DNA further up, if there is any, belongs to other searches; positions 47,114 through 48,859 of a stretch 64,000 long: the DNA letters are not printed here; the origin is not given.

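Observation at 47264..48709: Radical-SAM-like protein that lacks the CxxxCxxC SAM-cluster triad but keeps a C-terminal SPASM-type cysteine cluster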

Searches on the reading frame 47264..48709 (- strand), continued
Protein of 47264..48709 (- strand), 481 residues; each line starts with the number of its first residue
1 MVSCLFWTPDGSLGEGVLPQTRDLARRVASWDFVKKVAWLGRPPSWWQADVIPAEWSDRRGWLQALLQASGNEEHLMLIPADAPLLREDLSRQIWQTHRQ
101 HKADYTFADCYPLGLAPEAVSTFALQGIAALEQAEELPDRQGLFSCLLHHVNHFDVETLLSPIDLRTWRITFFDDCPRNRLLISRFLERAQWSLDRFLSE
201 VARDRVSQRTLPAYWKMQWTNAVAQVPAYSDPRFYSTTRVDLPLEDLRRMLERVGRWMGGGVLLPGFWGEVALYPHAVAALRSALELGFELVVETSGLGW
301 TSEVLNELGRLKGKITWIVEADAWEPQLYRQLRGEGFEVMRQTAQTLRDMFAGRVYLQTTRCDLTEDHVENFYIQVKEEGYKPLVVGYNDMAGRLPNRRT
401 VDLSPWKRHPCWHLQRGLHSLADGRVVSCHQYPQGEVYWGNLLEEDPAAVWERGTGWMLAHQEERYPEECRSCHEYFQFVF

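Call 53: find_homologous_proteins(query=A3, max_evalue=1e-10)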
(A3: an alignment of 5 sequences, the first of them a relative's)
Query A3 (5 sequences) (539 aa, profile of the alignment): 1579 proteins with E <= 1e-10 among 8000 candidates; the best 120 are listed.
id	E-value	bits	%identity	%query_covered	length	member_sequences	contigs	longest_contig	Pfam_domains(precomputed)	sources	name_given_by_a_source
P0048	3.6e-290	981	81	100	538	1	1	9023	-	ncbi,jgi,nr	ncbi:MAG: spiro-SPASM protein [Treponema sp.]|jgi:spiro-SPASM protein|nr:spiro-SPASM protein [Trepon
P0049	7.3e-290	980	100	100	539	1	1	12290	PF04055.28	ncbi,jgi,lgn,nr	ncbi:MAG: spiro-SPASM protein [Treponema sp.]|jgi:spiro-SPASM protein|nr:spiro-SPASM protein [Trepon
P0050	2.2e-276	936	84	100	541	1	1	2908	PF04055.28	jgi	jgi:spiro-SPASM protein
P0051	1.0e-274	930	82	100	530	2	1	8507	PF04055.28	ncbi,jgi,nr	ncbi:MAG: spiro-SPASM protein [Treponema sp.]|jgi:spiro-SPASM protein|nr:spiro-SPASM protein [Trepon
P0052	1.1e-272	924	80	100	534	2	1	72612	-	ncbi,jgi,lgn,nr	ncbi:MAG: spiro-SPASM protein [Treponema sp.]|jgi:spiro-SPASM protein|nr:spiro-SPASM protein [Trepon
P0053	1.8e-271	920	82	100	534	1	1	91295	-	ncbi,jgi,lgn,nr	ncbi:MAG: spiro-SPASM protein [Treponema sp.]|jgi:spiro-SPASM protein|nr:spiro-SPASM protein [Trepon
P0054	1.1e-269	914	52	100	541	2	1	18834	PF13186.12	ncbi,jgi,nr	ncbi:MAG: spiro-SPASM protein [Treponema sp.]|jgi:spiro-SPASM protein|nr:spiro-SPASM protein [Trepon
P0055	2.0e-267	906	51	99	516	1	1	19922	PF04055.28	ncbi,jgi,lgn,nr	ncbi:MAG: spiro-SPASM protein [Spirochaetaceae bacterium]|jgi:spiro-SPASM protein|nr:spiro-SPASM pro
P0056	1.8e-259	880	74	100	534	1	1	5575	PF04055.28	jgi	jgi:spiro-SPASM protein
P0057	1.1e-257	874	53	94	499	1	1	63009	PF13186.12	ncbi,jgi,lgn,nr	ncbi:MAG: spiro-SPASM protein [Treponema sp.]|jgi:spiro-SPASM protein|nr:spiro-SPASM protein [Trepon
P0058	2.9e-255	866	73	100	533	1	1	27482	PF04055.28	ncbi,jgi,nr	ncbi:MAG: spiro-SPASM protein [Treponema sp.]|jgi:spiro-SPASM protein|nr:spiro-SPASM protein [Trepon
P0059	1.8e-248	844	69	100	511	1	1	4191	PF04055.28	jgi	jgi:spiro-SPASM protein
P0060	2.9e-247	840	51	100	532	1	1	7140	-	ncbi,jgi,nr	ncbi:MAG: spiro-SPASM protein [Treponema sp.]|jgi:spiro-SPASM protein|nr:spiro-SPASM protein [Trepon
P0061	3.7e-247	839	52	99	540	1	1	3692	-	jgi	jgi:spiro-SPASM protein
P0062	2.7e-246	837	53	99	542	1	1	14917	-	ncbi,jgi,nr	ncbi:MAG: spiro-SPASM protein [Treponema sp.]|jgi:spiro-SPASM protein|nr:spiro-SPASM protein [Trepon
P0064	3.1e-245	833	52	99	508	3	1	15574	PF13186.12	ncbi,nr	ncbi:MAG: spiro-SPASM protein [Treponema sp.]|nr:spiro-SPASM protein [Treponema sp.]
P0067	3.1e-244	830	52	100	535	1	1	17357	PF13186.12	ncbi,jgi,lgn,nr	ncbi:MAG: spiro-SPASM protein [Treponema sp.]|jgi:spiro-SPASM protein|nr:spiro-SPASM protein [Trepon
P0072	8.8e-239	812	52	99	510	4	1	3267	PF13186.12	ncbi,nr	ncbi:MAG: spiro-SPASM protein [Treponema sp.]|nr:spiro-SPASM protein [Treponema sp.]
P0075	1.5e-236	804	56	99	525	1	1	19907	PF13186.12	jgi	jgi:spiro-SPASM protein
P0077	1.9e-234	797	55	100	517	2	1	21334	PF13186.12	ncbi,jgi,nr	ncbi:MAG: spiro-SPASM protein [Treponema sp.]|jgi:spiro-SPASM protein|nr:spiro-SPASM protein [Trepon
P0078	8.8e-234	795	54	100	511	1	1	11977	PF13186.12,PF04055.28,PF12804.14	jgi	jgi:spiro-SPASM protein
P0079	1.7e-233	794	56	99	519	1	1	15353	PF13186.12,PF04055.28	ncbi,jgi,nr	ncbi:MAG: spiro-SPASM protein [Treponema sp.]|jgi:spiro-SPASM protein|nr:spiro-SPASM protein [Trepon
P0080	1.2e-232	792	54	100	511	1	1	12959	PF13186.12,PF04055.28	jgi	jgi:spiro-SPASM protein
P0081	1.5e-232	791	56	100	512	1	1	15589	PF04055.28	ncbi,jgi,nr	ncbi:MAG: spiro-SPASM protein [Spirochaetaceae bacterium]|jgi:spiro-SPASM protein|nr:spiro-SPASM pro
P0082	1.7e-232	791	54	99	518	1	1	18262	PF13186.12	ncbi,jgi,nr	ncbi:MAG: spiro-SPASM protein [Treponema sp.]|jgi:spiro-SPASM protein|nr:spiro-SPASM protein [Trepon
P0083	6.4e-232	789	54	100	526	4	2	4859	PF04055.28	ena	-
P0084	2.1e-231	787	54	100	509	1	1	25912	PF13186.12,PF04055.28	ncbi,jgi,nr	ncbi:MAG: spiro-SPASM protein [Treponema sp.]|jgi:spiro-SPASM protein|nr:spiro-SPASM protein [Trepon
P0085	2.3e-231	787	51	99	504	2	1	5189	PF13186.12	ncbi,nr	ncbi:MAG: spiro-SPASM protein [Treponema sp.]|nr:spiro-SPASM protein [Treponema sp.]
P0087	3.9e-231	787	54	99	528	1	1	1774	PF13186.12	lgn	-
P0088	5.5e-231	786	56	100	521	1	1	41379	PF04055.28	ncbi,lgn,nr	ncbi:spiro-SPASM protein [Spirochaetia bacterium]|nr:spiro-SPASM protein [Spirochaetia bacterium]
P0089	1.7e-230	785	54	100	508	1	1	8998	PF04055.28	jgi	jgi:spiro-SPASM protein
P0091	5.1e-230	783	54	100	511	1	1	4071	PF13186.12,PF04055.28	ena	-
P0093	1.4e-229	781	55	100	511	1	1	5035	PF04055.28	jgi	jgi:spiro-SPASM protein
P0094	1.6e-229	781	56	99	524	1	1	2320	PF13186.12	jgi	jgi:spiro-SPASM protein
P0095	1.6e-229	781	55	100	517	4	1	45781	PF04055.28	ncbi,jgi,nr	ncbi:MAG: spiro-SPASM protein [Treponema sp.]|jgi:spiro-SPASM protein|nr:spiro-SPASM protein [Trepon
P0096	1.7e-229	781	54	100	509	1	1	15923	PF04055.28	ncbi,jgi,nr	ncbi:MAG: spiro-SPASM protein [Spirochaetaceae bacterium]|jgi:spiro-SPASM protein|nr:spiro-SPASM pro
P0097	2.1e-229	781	55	99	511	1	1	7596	PF13186.12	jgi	jgi:spiro-SPASM protein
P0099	3.8e-229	780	55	100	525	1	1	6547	PF04055.28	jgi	jgi:spiro-SPASM protein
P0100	8.4e-229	779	54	99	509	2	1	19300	PF04055.28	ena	-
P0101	1.4e-228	778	55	99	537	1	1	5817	PF04055.28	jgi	jgi:spiro-SPASM protein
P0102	1.5e-228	778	53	100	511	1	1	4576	PF13186.12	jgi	jgi:spiro-SPASM protein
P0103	1.8e-228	778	54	100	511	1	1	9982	PF04055.28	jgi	jgi:spiro-SPASM protein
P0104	1.9e-228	778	55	99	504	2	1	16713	PF13186.12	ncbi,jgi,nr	ncbi:MAG: spiro-SPASM protein [Treponema sp.]|jgi:spiro-SPASM protein|nr:spiro-SPASM protein [Trepon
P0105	2.2e-228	777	54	99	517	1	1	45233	PF04055.28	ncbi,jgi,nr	ncbi:MAG: spiro-SPASM protein [Treponema sp.]|jgi:spiro-SPASM protein|nr:spiro-SPASM protein [Trepon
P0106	2.4e-228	777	56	100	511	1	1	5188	PF13186.12,PF04055.28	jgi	jgi:spiro-SPASM protein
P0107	3.0e-228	777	54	100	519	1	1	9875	PF04055.28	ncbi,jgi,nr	ncbi:MAG: spiro-SPASM protein [Treponema sp.]|jgi:spiro-SPASM protein|nr:spiro-SPASM protein [Trepon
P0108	3.7e-228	777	53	100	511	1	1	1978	PF13186.12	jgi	jgi:spiro-SPASM protein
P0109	4.0e-228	777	53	99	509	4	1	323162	PF13186.12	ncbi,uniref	ncbi:spiro-SPASM protein [Treponema sp. TIM-1]|uniref:spiro-SPASM protein n=1 Tax=Treponema sp. TIM-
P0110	4.5e-228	776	56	100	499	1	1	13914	PF13186.12,PF04055.28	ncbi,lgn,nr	ncbi:spiro-SPASM protein [Spirochaetia bacterium]|nr:spiro-SPASM protein [Spirochaetia bacterium]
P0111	4.6e-228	776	55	100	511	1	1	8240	PF13186.12,PF04055.28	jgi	jgi:spiro-SPASM protein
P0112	4.8e-228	776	54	100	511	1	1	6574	PF13186.12,PF04055.28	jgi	jgi:spiro-SPASM protein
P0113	1.8e-227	774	51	99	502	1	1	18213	PF13186.12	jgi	jgi:spiro-SPASM protein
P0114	2.9e-227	774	54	100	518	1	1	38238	PF04055.28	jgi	jgi:spiro-SPASM protein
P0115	3.1e-227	774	55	100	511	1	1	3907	PF04055.28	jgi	jgi:spiro-SPASM protein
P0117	1.2e-226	772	54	99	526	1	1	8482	PF13186.12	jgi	jgi:spiro-SPASM protein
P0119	1.6e-226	771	53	99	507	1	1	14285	PF13186.12,PF04055.28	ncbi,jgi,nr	ncbi:MAG: spiro-SPASM protein [Spirochaetaceae bacterium]|jgi:spiro-SPASM protein|nr:spiro-SPASM pro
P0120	1.9e-226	771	55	100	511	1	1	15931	PF04055.28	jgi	jgi:spiro-SPASM protein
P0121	1.9e-226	771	54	100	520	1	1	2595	PF04055.28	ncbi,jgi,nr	ncbi:MAG: spiro-SPASM protein [Treponema sp.]|jgi:spiro-SPASM protein|nr:spiro-SPASM protein [Trepon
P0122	3.2e-226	770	54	99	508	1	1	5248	PF13186.12,PF04055.28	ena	-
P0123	4.1e-226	770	55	100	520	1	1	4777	PF04055.28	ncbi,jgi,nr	ncbi:MAG: spiro-SPASM protein [Treponema sp.]|jgi:spiro-SPASM protein|nr:spiro-SPASM protein [Trepon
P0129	1.1e-225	769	53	99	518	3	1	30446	PF13186.12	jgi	jgi:spiro-SPASM protein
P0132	1.5e-225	768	54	99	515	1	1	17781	PF04055.28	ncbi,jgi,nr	ncbi:MAG: spiro-SPASM protein [Spirochaetaceae bacterium]|jgi:spiro-SPASM protein|nr:spiro-SPASM pro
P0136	6.8e-225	766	54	100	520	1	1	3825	PF04055.28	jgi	jgi:spiro-SPASM protein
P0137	9.7e-225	765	54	100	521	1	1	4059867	PF04055.28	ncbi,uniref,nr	ncbi:radical SAM domain protein [Treponema primitia ZAS-2]|uniref:Radical SAM domain protein n=1 Tax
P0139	2.5e-224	764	55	100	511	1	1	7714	PF04055.28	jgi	jgi:spiro-SPASM protein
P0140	2.7e-224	764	53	99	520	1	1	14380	PF13186.12,PF04055.28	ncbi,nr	ncbi:spiro-SPASM protein [Spirochaetia bacterium]|nr:spiro-SPASM protein [Spirochaetia bacterium]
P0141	3.7e-224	764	55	99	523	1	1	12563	PF04055.28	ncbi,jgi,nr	ncbi:MAG: spiro-SPASM protein [Treponema sp.]|jgi:spiro-SPASM protein|nr:spiro-SPASM protein [Trepon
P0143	6.4e-224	763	55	100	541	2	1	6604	PF04055.28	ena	-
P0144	9.8e-224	762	54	100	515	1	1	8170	PF13186.12,PF04055.28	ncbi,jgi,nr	ncbi:MAG: spiro-SPASM protein [Treponema sp.]|jgi:spiro-SPASM protein|nr:spiro-SPASM protein [Trepon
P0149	1.2e-222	759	54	100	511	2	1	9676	PF04055.28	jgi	jgi:spiro-SPASM protein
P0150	1.5e-222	758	53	99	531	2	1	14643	PF04055.28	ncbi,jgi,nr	ncbi:MAG: spiro-SPASM protein [Treponema sp.]|jgi:spiro-SPASM protein|nr:spiro-SPASM protein [Trepon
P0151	1.6e-222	758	51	100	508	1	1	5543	PF13186.12,PF04055.28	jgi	jgi:spiro-SPASM protein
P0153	2.6e-222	757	53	100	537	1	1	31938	PF13186.12,PF04055.28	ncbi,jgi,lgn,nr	ncbi:MAG: spiro-SPASM protein [Treponema sp.]|jgi:spiro-SPASM protein|nr:spiro-SPASM protein [Trepon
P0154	3.2e-222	757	52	99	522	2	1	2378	PF13186.12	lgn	-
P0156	3.6e-222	757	53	100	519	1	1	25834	PF13186.12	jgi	jgi:spiro-SPASM protein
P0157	4.1e-222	757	56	99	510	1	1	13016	PF13186.12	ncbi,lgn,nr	ncbi:spiro-SPASM protein [Spirochaetia bacterium]|nr:spiro-SPASM protein [Spirochaetia bacterium]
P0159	8.4e-222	756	53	99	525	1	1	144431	PF04055.28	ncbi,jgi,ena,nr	ncbi:MAG: spiro-SPASM protein [Treponema sp.]|nr:spiro-SPASM protein [Treponema sp.]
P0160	8.8e-222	756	53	100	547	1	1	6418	PF04055.28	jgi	jgi:spiro-SPASM protein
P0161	1.2e-221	755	53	99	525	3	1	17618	PF13186.12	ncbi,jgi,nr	ncbi:MAG: spiro-SPASM protein [Treponema sp.]|jgi:spiro-SPASM protein|nr:spiro-SPASM protein [Trepon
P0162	1.3e-221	755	53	100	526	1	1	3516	PF13186.12,PF04055.28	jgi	jgi:spiro-SPASM protein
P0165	2.1e-221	754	53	100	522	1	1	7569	PF04055.28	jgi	jgi:spiro-SPASM protein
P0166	3.0e-221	754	55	99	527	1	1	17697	PF13186.12,PF04055.28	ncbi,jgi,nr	ncbi:MAG: spiro-SPASM protein [Treponema sp.]|jgi:spiro-SPASM protein|nr:spiro-SPASM protein [Trepon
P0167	3.8e-221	754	54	99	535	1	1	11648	PF13186.12,PF04055.28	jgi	jgi:spiro-SPASM protein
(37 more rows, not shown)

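Call 73: search_solved_structures(query=A1, max_evalue=0.005, show_alignments=5)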
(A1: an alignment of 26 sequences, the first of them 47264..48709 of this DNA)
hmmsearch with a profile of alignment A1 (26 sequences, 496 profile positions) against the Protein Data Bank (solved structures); distinct sequences matched with E-value up to 0.005: 5.
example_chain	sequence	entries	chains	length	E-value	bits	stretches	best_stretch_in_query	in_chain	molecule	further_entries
4m7t_A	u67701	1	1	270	5.7e-11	45.1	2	222-349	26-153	BtrN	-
4m7s_A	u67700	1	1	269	6.6e-11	44.9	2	223-349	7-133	BtrN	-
6c8v_A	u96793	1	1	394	9e-06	27.9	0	225-350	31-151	Coenzyme PQQ synthesis protein E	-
6efn_A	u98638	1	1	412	1.2e-05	27.5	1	219-365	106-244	Sporulation killing factor maturation protein SkfB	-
6oew_A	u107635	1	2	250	0.0038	19.3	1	39-181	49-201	Cytidylyltransferase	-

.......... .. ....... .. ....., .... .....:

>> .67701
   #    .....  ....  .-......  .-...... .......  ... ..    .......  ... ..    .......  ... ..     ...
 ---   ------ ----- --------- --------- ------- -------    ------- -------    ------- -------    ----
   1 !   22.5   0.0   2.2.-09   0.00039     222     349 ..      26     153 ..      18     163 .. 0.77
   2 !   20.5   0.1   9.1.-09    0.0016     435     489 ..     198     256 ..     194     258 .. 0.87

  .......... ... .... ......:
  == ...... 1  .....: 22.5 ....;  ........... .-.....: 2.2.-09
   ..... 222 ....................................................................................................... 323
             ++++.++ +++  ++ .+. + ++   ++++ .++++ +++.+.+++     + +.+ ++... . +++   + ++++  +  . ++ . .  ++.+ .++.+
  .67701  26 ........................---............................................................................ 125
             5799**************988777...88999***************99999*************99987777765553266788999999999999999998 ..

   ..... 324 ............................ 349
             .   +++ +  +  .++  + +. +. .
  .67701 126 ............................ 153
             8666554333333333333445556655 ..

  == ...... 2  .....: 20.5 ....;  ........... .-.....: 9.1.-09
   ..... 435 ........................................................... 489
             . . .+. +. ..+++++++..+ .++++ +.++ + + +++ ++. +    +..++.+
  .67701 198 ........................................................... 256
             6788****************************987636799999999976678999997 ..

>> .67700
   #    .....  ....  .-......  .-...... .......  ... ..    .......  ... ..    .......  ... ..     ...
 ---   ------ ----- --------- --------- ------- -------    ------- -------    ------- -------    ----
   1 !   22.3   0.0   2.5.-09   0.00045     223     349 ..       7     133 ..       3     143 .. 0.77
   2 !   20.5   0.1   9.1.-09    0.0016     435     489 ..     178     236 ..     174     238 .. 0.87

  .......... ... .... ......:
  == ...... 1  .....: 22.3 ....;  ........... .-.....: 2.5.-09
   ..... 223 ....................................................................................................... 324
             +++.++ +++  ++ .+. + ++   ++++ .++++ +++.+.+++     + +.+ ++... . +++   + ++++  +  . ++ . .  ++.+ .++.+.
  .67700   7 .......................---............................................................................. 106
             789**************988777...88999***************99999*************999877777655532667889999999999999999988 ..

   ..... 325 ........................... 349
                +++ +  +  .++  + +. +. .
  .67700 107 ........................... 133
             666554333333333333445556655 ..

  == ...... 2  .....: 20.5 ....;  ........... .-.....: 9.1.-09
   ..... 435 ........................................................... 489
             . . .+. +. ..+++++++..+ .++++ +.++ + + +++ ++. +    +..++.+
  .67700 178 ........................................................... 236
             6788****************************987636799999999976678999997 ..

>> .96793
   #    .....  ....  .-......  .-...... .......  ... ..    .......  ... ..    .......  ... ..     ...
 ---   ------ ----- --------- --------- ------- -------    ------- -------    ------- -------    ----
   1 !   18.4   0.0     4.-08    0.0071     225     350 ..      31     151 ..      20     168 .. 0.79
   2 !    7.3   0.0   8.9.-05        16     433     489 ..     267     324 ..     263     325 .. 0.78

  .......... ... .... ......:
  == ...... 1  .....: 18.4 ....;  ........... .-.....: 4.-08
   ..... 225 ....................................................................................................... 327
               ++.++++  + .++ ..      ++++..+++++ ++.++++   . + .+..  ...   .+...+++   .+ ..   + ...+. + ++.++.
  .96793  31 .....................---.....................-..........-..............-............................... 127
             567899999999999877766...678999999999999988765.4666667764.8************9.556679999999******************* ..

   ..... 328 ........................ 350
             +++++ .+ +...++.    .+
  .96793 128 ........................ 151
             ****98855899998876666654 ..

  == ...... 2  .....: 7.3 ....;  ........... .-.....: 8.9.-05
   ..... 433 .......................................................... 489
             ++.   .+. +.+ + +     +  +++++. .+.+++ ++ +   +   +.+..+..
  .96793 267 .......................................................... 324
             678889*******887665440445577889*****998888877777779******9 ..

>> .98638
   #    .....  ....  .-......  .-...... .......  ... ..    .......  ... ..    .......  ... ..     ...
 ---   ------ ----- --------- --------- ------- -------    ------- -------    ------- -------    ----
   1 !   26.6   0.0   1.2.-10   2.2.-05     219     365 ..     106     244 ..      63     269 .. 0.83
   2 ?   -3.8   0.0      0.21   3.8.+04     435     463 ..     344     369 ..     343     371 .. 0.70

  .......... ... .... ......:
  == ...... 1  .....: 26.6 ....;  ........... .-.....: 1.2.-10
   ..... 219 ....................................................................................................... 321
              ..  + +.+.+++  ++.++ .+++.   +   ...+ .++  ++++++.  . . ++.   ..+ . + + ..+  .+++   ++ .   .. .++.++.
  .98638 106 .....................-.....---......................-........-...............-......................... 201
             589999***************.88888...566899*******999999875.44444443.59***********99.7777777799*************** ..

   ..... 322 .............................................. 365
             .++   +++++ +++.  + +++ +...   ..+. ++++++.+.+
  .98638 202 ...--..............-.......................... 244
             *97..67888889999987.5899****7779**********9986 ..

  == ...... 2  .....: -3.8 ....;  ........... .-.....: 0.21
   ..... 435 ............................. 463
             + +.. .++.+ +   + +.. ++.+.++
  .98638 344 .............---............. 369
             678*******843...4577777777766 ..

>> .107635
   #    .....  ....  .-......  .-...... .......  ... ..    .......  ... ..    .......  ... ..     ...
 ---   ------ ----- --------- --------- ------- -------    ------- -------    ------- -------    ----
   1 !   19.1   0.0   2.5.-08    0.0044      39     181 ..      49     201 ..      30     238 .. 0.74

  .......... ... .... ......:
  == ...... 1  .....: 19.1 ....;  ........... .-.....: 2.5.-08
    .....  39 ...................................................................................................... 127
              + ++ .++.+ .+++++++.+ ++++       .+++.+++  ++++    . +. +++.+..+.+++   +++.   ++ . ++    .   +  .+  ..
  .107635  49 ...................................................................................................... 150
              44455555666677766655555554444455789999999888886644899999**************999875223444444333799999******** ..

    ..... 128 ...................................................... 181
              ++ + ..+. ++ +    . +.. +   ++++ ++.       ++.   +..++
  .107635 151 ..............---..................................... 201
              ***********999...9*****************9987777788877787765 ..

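Call 78: search_protein_representatives(alignment_id=A1)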
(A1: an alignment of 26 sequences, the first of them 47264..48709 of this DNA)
Query: 26 sequences, 496 profile positions. Proteins with E-value up to 0.001 (for the whole library): 14188; up to 1e-10: 2887; up to 1e-30: 554. The best 150 are listed.
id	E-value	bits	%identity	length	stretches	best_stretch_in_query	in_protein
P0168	1.5e-189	647.3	-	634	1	1-496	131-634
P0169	1.3e-187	641.0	-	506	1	18-496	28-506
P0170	4.0e-184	629.5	-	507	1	1-496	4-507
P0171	8.5e-179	611.9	-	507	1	1-496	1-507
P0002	4.6e-178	609.5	-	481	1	4-496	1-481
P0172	5.4e-178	609.2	-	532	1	1-496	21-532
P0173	1.6e-175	601.1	-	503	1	1-496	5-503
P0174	2.6e-175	600.4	-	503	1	1-496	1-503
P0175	1.6e-174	597.8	-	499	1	4-496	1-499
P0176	1.8e-173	594.4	-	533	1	1-496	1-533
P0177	3.3e-173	593.5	-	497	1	4-496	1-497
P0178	2.8e-171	587.1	-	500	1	53-496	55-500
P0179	1.1e-170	585.1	-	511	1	1-496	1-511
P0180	1.4e-167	574.9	-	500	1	1-496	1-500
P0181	4.3e-166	570.0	-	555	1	1-495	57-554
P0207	2.3e-154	531.3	-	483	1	1-496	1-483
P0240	2.9e-140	484.8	-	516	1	1-496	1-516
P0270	1.0e-128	446.7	-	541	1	1-496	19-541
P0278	2.1e-126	439.0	-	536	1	49-496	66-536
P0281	7.5e-126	437.3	-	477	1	30-496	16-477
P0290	3.5e-124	431.7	-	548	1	53-496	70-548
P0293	1.2e-122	426.6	-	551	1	1-496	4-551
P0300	3.2e-122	425.3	-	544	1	24-496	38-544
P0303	6.3e-122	424.3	-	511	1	5-496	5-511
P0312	3.8e-120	418.4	-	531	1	1-496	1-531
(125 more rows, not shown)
